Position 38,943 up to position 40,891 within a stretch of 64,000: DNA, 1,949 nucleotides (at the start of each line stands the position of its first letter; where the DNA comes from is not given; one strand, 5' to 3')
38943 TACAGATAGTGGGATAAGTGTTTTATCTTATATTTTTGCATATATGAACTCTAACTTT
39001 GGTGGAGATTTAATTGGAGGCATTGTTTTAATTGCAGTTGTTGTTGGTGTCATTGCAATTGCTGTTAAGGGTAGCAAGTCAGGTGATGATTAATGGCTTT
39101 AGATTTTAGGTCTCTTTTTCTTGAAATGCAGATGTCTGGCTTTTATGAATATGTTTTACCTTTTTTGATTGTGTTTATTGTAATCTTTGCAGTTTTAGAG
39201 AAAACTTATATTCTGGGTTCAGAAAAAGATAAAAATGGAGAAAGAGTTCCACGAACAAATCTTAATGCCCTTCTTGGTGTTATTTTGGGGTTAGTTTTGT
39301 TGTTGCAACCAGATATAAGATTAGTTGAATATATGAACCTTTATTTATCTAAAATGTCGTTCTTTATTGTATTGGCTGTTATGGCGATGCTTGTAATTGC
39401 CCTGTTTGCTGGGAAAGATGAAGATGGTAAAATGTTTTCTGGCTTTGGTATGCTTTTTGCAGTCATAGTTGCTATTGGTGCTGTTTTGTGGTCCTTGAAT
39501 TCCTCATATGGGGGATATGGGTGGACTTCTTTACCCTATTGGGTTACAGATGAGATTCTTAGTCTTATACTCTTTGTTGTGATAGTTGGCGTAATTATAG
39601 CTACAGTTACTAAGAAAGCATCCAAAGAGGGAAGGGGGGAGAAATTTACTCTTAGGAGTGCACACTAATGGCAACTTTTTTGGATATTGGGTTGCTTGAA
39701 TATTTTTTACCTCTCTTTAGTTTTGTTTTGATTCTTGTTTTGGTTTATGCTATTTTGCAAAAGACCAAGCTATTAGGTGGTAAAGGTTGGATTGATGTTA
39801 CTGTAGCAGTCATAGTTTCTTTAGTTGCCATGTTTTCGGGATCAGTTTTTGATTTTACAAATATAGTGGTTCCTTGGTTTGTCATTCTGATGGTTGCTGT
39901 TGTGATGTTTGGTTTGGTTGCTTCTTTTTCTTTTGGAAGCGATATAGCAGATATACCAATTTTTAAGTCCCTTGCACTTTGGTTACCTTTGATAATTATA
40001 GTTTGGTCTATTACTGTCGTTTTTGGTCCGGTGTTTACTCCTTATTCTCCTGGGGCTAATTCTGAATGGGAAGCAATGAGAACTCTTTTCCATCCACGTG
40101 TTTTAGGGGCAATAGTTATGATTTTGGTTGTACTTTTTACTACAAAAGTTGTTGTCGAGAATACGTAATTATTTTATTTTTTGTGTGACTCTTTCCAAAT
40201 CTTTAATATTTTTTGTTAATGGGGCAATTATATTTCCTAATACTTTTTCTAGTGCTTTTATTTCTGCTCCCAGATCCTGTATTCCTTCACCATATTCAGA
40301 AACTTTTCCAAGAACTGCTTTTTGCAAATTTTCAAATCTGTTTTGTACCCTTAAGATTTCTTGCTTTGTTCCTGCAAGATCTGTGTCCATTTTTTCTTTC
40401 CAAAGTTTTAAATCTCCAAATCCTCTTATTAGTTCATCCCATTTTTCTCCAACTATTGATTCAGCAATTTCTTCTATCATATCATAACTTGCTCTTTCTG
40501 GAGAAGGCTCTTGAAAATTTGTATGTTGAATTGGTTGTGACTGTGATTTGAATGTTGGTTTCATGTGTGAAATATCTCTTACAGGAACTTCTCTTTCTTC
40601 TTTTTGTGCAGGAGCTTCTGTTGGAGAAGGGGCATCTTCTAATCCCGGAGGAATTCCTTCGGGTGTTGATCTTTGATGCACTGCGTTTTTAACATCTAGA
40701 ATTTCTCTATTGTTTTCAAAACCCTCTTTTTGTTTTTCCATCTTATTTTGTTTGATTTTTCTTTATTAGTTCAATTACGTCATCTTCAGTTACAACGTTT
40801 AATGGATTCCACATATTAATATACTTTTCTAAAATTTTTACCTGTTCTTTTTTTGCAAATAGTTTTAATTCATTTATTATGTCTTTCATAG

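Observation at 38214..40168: Uncharacterised operon: PRC-barrel protein plus three tandem paralogous multipass membrane proteins with a conserved N-terminal motif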

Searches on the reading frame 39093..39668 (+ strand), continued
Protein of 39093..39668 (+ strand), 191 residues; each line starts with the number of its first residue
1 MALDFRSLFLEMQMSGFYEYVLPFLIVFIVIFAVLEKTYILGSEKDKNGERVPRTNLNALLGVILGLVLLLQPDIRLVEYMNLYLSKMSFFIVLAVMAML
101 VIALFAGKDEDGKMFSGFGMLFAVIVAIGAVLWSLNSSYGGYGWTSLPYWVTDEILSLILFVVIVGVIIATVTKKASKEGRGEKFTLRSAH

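Call 64: find_encoding_contigs(protein=P0015, flank=8000, max_places=2)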
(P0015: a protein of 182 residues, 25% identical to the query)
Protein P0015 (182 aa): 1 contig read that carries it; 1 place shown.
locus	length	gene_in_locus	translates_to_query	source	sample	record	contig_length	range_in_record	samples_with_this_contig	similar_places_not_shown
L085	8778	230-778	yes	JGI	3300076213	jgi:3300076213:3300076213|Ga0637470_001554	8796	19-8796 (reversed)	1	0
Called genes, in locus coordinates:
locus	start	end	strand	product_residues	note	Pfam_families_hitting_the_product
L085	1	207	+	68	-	?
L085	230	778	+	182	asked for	-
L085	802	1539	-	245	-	-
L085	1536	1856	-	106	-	-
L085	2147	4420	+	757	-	PF00437:T2SSE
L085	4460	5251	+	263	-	PF00106:adh_short, PF08659:KR, PF13561:adh_short_C2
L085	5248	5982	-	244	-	PF02475:TRM5-TYW2_MTfase, PF05175:MTS, PF06325:PrmA, PF12847:Methyltransf_18 (weak), PF13847:Methyltransf_31 (weak), PF08241:Methyltransf_11 (faint), PF13649:Methyltransf_25 (weak)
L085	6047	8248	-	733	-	-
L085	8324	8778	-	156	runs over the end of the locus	?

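Call 65: find_encoding_contigs(protein=P0011, flank=8000, max_places=2)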
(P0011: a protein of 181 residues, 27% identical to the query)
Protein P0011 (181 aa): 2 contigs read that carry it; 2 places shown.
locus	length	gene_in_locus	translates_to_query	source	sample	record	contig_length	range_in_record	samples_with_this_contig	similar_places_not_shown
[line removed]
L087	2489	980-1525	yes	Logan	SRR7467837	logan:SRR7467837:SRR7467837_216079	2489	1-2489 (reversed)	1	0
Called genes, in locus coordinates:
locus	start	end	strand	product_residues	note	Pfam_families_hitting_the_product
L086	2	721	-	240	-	?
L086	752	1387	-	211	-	-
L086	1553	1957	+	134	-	-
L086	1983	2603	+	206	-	PF06309:Torsin (weak)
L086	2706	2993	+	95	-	PF05239:PRC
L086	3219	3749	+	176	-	-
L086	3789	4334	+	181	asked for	-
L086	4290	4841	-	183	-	-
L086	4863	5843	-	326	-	-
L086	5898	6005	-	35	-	?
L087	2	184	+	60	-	?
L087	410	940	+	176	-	-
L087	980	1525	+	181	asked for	-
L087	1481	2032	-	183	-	-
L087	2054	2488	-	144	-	?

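Call 66: find_encoding_contigs(protein=P0005, flank=9000, max_places=2)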
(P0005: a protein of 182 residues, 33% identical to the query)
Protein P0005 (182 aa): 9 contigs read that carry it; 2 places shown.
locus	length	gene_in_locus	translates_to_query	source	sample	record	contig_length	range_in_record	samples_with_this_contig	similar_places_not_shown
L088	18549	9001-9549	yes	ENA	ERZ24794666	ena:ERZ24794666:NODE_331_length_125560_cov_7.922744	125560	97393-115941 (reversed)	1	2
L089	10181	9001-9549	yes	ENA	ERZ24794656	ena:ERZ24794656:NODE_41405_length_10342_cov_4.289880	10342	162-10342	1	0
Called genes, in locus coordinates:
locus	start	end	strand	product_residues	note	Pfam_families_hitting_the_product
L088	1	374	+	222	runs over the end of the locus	-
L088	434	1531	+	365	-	PF16450:Prot_ATP_ID_OB_C (weak), PF00004:AAA, PF17862:AAA_lid_3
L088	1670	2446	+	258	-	PF00491:Arginase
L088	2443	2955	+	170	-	PF13563:2_5_RNA_ligase2, PF02834:LigT_PEase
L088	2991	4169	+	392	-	PF09471:Peptidase_M64 (faint)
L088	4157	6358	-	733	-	PF00270:DEAD, PF04851:ResIII, PF18766:SWI2_SNF2, PF21210:RNA_helicase_helical, PF00271:Helicase_C, PF02732:ERCC4, PF12826:HHH_2, PF14520:HHH_5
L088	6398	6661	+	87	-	-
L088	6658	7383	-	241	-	-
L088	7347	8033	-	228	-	PF01963:TraB_PrgY_gumN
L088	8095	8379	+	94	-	PF05239:PRC (faint)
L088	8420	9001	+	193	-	-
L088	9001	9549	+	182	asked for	-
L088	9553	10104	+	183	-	-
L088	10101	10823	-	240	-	-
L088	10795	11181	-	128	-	-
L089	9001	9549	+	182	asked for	-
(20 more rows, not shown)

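Call 87: search_protein_families(library=pfam, proteins=[P0179, P0217, P0226, P0016], max_evalue=0.01)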
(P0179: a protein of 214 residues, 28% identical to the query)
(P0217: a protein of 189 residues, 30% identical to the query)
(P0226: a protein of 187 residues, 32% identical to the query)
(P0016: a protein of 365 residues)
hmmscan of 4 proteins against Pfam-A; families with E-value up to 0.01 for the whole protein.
P0179 (214 aa): 1 family
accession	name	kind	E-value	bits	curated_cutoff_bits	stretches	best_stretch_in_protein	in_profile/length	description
PF01757.29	Acyl_transf_3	-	7.4e-06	25.7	31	1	44-194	128-259/326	Acyltransferase domain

P0217 (189 aa): 1 family
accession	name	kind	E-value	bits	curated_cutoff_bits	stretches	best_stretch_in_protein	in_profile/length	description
PF01757.29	Acyl_transf_3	-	2e-06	27.6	31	1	22-180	128-261/326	Acyltransferase domain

P0226 (187 aa): 2 families
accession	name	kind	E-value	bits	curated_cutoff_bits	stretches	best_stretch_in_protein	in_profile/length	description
PF20517.3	TMEM127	-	5.2e-06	27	25.3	1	121-178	18-73/113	Transmembrane protein 127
PF10101.14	DUF2339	-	0.0024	17.1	33.6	1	32-173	369-492/659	Predicted membrane protein (DUF2339)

P0016 (365 aa): 0 families

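Call 94: fold_search(model_id=the predicted structure, library=pdb)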
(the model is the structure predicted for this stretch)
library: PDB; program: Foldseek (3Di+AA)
matches with E <= 10: 28; with E <= 0.001: 0
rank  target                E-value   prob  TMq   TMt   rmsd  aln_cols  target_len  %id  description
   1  7l2u_D                1.3e+00  0.10  0.19  0.09  16.9       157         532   17  cryo-EM structure of DkTx-bound minimal TRPV1 in open state (released 2021-09-22)
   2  7l2t_D                2.6e+00  0.07  0.19  0.09  17.0       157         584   18  cryo-EM structure of DkTx-bound minimal TRPV1 in partial open state (released 2021-09-22)
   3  7l2t_A                2.8e+00  0.05  0.16  0.08  17.2       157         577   16  cryo-EM structure of DkTx-bound minimal TRPV1 in partial open state (released 2021-09-22)
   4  1ka0                  3.5e+00  0.06  0.14  0.09  19.2       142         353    8  The PAPase Hal2p complexed with a sodium ion and the reaction product AMP (released 2001-11-07)
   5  7l2t_C                3.7e+00  0.06  0.19  0.09  16.9       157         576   18  cryo-EM structure of DkTx-bound minimal TRPV1 in partial open state (released 2021-09-22)
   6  6pby_A                4.2e+00  0.03  0.18  0.09  20.0       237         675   11  Single particle cryo-EM structure of the voltage-gated K+ channel Eag1 3-13 deletion mutant bound to calmodulin (confo (released 2019-09-18)
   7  5uz7_R                4.4e+00  0.04  0.21  0.17  16.0       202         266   13  Volta phase plate cryo-electron microscopy structure of a calcitonin receptor-heterotrimeric Gs protein complex (released 2017-05-03)
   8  4txq_A                4.7e+00  0.04  0.17  0.19  18.2       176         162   13  Crystal structure of LIP5 N-terminal domain complexed with CHMP1B MIM (released 2015-02-11)
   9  6d7o                  5.0e+00  0.04  0.21  0.10  16.3       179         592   12  Crystal Structure of Rat TRPV6* in complex with 2-Aminoethoxydiphenyl borate (2-APB) (released 2018-07-18)
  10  6n4q_A                5.0e+00  0.03  0.20  0.16  21.3       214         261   11  CryoEM structure of Nav1.7 VSD2 (actived state) in complex with the gating modifier toxin ProTx2 (released 2019-01-23)
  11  8qz4_A                5.3e+00  0.03  0.17  0.14  22.3       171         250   14  Crystal structure of human two pore domain potassium ion channel TREK-2 (K2P10.1) in complex with an activatory nanobo (released 2024-05-29)
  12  9fks_i                5.3e+00  0.03  0.16  0.12  20.6       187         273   14  Respiratory supercomplex CIII2-CIV2 from alphaproteobacterium (released 2025-12-17)
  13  9o8g_B                6.0e+00  0.03  0.19  0.06  19.3       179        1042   17  Cryo-EM structure of primidone-bound rabbit TRPM3 having 1 resting and 3 activated subunits at 18 degrees Celsius (released 2025-12-17)
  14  4mu5                  6.3e+00  0.02  0.14  0.17  16.5       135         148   12  Crystal structure of murine neuroglobin mutant M144W (released 2014-06-18)
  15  9g9x_A                6.7e+00  0.02  0.16  0.13  18.1       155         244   17  Structure of the human two pore domain potassium ion channel TASK-1 (K2P3.1) (released 2024-12-18)
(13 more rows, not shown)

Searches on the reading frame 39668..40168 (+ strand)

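Call 3: search_protein_families(library=pfam, proteins=[window:39668-40168:+], max_evalue=1)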
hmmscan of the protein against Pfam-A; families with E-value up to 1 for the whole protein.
window:39668-40168:+ (166 aa): 0 families

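Call 4: search_protein_families(library=ncbifam, proteins=[window:39668-40168:+], max_evalue=1)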
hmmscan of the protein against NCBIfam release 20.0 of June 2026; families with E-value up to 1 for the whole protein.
window:39668-40168:+ (166 aa): 1 family
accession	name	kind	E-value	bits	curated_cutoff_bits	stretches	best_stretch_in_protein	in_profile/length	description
NF001681.0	PRK00442.1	equivalog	0.22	12.3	102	1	70-95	9-34/92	twin-arginine translocase TatA/TatE family subunit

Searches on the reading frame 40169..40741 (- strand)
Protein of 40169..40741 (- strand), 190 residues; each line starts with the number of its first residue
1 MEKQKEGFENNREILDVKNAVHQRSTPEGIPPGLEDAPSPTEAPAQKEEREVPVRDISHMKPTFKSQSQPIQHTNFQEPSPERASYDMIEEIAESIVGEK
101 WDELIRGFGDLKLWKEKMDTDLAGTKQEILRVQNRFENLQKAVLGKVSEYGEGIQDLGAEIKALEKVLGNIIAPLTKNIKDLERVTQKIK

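Call 3: search_protein_families(library=pfam, proteins=[window:40169-40741:-], max_evalue=1)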
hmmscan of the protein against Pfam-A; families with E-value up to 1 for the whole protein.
window:40169-40741:- (190 aa): 8 families
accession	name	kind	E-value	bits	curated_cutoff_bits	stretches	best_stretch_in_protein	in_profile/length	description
PF06825.17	HSBP1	-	0.0066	16.7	28.6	1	132-164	14-46/51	Heat shock factor binding protein 1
PF06160.17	EzrA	-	0.026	13.3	39.6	1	125-167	134-176/557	Septation ring formation regulator, EzrA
PF07083.16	DUF1351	-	0.041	14.1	27.8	1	128-184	48-101/210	Protein of unknown function (DUF1351)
PF15294.11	Leu_zip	-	0.045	13.7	28.2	1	102-149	201-248/275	Leucine zipper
PF06009.19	Laminin_II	-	0.056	13.9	33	1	116-185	20-84/138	Laminin Domain II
PF05218.19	DUF713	-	0.095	12.9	24.5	1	118-189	33-108/185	Protein of unknown function (DUF713)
PF11803.13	UXS1_N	-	0.18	12.6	30.1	1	153-187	39-72/75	UDP-glucuronate decarboxylase N-terminal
PF08581.15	Tup_N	-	0.22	12.3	28.7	1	101-163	13-75/77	Tup N-terminal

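Call 4: search_protein_families(library=ncbifam, proteins=[window:40169-40741:-], max_evalue=1)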
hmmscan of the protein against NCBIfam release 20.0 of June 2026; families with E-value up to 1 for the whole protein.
window:40169-40741:- (190 aa): 1 family
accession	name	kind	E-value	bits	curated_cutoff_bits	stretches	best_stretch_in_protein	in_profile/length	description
NF053525.1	thylo_ssr2422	subfamily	0.0078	16.6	38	1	110-142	20-52/77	ssr2422 family thylakoid membrane protein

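Call 56: search_protein_families(library=pfam, alignment_id=A5, max_evalue=0.01)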
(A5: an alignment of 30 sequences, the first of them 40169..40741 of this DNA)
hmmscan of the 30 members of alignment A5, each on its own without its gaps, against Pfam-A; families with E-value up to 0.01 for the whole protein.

A. member 1, window:40169-40741:- (190 aa): 1 family
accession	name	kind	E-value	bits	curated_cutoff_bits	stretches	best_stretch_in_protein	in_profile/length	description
PF06825.17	HSBP1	-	0.0066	16.7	28.6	0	132-164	14-46/51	Heat shock factor binding protein 1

B. families by the number of members that match (of 30 scanned): 40 families (the first 25 are shown)
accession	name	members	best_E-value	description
PF24625.1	DUF7626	6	4.4e-06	Domain of unknown function (DUF7626)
PF18579.7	Raf1_HTH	5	0.0021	Rubisco accumulation factor 1 helix turn helix domain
PF06419.17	COG6_N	4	0.0053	Conserved oligomeric complex COG6, N-terminal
PF22448.1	RepB_primase_C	3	4.1e-05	RepB DNA-primase C-terminal helical domain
PF09288.16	UBA_3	3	0.00033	Fungal ubiquitin-associated domain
PF10392.15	COG5_N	2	0.00021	Conserved oligomeric Golgi complex subunit 5, N-terminal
PF06009.19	Laminin_II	2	0.00084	Laminin Domain II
PF10046.14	BLOC1_2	2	0.00099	Biogenesis of lysosome-related organelles complex-1 subunit 2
PF04949.18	Transcrip_act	2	0.0011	Transcriptional activator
PF25600.1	TRIM_CC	2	0.0019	TRIM protein coiled-coil region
PF09278.17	MerR-DNA-bind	2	0.0035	MerR, DNA binding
PF19111.5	DUF5798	2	0.004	Family of unknown function (DUF5798)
PF20379.3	DUF6674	2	0.0043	Family of unknown function (DUF6674)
PF06008.19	Laminin_I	1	0.0008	Laminin Domain I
PF10779.14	XhlA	1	0.00092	Haemolysin XhlA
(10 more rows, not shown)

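Call 58: search_solved_structures(query=A5, max_evalue=5)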
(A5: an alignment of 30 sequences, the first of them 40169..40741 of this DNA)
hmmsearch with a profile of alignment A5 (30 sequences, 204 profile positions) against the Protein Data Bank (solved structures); distinct sequences matched with E-value up to 5: 14.
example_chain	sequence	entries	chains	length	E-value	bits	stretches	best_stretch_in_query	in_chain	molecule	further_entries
9cuy_c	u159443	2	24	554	9.5e-06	28.9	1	93-193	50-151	Short tail fiber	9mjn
8b8d_A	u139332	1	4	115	0.0032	20.6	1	113-189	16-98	Phosphoprotein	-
3ci9_A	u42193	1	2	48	0.17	15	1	132-171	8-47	Heat shock factor-binding protein 1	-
7mgm_C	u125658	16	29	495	0.36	14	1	86-146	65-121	Nuclear distribution protein PAC1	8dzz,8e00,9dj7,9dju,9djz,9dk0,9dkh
8skx_A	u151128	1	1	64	0.37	13.9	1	11-48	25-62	Miniprotein HHH_rd4_0518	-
9mfy_B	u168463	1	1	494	0.37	13.9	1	86-146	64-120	Nuclear distribution protein PAC1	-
1xk8_A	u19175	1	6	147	0.43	13.7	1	64-132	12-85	Divalent cation tolerant protein CUTA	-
7wxz_A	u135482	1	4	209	0.56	13.3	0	126-185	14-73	Spike protein S2'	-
8snb_8Q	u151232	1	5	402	0.59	13.3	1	123-158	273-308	Tektin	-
1osc_A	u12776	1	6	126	0.72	13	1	72-132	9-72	similar to divalent cation tolerant protein CUTA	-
1l8d_A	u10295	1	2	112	0.81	12.8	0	113-152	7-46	DNA double-strand break repair rad50 ATPase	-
8snb_8J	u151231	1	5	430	0.91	12.6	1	109-152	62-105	Tektin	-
2zfh_A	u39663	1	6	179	1.4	12.1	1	87-132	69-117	CutA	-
6zff_A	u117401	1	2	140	1.5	12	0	113-151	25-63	DNA double-strand break repair Rad50 ATPase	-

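Call 74: find_homologous_proteins(query=A5, max_evalue=0.001)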
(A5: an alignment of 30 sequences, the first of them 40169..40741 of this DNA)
Query A5 (30 sequences) (190 aa, profile of the alignment): 534 proteins with E <= 0.001 among 7504 candidates; the best 120 are listed.
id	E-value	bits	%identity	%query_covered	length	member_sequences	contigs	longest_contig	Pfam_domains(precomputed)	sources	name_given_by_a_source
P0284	8.3e-80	286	34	68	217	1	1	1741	-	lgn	-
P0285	7.8e-76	273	39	66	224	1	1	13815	-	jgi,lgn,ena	-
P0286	1.3e-75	272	32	68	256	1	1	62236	-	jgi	jgi:hypothetical protein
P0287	1.6e-75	272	31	98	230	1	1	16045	-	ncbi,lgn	-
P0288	4.7e-75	270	41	50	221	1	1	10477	-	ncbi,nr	ncbi:hypothetical protein KY342_01055 [Candidatus Woesearchaeota archaeon]|nr:hypothetical protein [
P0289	8.7e-75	269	30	98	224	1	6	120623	-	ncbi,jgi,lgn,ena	-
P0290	1.1e-74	269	38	59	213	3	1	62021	-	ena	-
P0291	1.4e-74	268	48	54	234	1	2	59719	-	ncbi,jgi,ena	-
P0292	2.6e-74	268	35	92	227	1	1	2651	-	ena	-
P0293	2.6e-74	268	38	67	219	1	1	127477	-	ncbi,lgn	-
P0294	2.7e-74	268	35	51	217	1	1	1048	-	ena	-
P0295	3.9e-74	267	45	54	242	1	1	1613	-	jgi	jgi:hypothetical protein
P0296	4.4e-74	267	38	54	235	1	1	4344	-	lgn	-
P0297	4.7e-74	267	41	54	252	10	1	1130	-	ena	-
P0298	5.4e-74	267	34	47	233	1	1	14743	-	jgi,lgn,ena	-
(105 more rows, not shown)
